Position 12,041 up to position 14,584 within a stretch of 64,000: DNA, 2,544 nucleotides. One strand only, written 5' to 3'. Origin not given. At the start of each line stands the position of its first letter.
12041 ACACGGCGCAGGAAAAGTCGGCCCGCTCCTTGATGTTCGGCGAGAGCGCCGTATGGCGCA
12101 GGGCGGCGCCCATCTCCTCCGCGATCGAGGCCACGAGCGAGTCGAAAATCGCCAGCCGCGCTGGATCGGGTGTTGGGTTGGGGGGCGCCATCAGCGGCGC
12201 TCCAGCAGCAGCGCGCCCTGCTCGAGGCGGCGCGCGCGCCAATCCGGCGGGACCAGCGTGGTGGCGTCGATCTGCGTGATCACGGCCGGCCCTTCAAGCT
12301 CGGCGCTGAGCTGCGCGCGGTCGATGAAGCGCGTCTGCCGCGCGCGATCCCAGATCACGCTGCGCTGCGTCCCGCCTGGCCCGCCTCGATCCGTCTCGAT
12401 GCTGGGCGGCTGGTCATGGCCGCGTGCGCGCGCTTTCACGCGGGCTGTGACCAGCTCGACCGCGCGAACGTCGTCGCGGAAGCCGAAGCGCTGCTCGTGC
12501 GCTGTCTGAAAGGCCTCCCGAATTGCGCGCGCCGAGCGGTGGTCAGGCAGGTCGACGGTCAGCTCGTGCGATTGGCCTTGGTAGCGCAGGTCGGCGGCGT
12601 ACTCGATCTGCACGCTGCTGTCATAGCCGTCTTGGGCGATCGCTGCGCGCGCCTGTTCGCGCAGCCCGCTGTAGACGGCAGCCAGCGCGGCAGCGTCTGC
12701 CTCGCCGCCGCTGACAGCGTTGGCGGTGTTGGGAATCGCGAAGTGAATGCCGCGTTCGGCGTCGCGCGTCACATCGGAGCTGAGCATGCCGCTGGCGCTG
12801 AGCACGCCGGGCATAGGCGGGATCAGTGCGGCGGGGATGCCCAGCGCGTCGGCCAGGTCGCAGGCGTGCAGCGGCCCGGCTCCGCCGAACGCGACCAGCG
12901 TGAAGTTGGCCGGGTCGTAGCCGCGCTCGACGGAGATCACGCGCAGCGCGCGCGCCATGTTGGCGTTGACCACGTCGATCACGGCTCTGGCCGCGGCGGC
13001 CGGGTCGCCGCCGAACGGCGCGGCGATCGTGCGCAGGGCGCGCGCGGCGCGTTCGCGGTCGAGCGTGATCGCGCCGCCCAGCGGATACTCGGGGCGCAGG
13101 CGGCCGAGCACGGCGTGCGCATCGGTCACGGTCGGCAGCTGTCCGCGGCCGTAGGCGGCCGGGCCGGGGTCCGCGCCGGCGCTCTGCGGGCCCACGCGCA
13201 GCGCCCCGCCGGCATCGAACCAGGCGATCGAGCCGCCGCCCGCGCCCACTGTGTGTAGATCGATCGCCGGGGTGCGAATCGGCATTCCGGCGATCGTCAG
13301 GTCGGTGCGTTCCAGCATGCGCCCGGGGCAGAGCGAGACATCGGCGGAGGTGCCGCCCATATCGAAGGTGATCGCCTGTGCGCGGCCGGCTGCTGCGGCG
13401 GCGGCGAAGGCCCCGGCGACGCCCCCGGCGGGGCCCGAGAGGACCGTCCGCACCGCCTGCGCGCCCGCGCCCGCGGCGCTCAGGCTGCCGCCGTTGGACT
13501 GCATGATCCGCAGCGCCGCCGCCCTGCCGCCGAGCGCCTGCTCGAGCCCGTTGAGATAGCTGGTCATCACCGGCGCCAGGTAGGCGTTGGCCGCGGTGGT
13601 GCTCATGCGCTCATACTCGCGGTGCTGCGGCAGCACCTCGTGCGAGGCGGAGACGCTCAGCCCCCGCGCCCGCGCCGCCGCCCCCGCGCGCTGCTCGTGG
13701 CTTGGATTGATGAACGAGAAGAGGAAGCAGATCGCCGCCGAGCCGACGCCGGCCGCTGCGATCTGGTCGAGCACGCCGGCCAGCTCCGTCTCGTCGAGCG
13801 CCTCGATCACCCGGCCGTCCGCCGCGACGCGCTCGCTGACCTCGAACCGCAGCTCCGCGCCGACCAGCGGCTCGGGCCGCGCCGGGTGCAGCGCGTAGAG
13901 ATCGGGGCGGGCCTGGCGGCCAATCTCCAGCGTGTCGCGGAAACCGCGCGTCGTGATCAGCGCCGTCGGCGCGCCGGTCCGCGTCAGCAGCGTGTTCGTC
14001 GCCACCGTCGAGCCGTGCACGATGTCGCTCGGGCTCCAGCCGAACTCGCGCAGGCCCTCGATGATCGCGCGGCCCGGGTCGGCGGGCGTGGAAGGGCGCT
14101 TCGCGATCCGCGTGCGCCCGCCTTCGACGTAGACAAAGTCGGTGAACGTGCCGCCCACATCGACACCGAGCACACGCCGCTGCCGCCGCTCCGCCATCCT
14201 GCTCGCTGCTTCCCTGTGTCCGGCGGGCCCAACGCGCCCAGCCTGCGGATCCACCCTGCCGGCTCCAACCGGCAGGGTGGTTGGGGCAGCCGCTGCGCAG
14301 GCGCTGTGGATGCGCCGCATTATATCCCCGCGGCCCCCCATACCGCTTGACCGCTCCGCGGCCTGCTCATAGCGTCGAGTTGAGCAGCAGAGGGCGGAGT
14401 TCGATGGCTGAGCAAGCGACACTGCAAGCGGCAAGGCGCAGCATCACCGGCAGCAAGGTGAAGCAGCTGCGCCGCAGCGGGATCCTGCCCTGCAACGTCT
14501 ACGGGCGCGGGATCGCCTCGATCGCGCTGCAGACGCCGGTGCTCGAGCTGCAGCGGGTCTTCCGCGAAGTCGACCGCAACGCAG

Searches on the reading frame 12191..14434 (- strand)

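Call 57: search_protein_families(library=pfam, proteins=[window:12191-14434:-], max_evalue=0.00001)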
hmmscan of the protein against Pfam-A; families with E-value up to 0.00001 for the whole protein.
window:12191-14434:- (747 aa): 2 families
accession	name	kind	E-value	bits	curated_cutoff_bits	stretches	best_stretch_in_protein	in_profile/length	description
PF01968.24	Hydantoinase_A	-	1.9e-93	313.3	22.9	1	276-558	1-290/291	Hydantoinase/oxoprolinase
PF05378.19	Hydant_A_N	-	3.7e-49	167.3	25.2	1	89-256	2-174/176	Hydantoinase/oxoprolinase N-terminal region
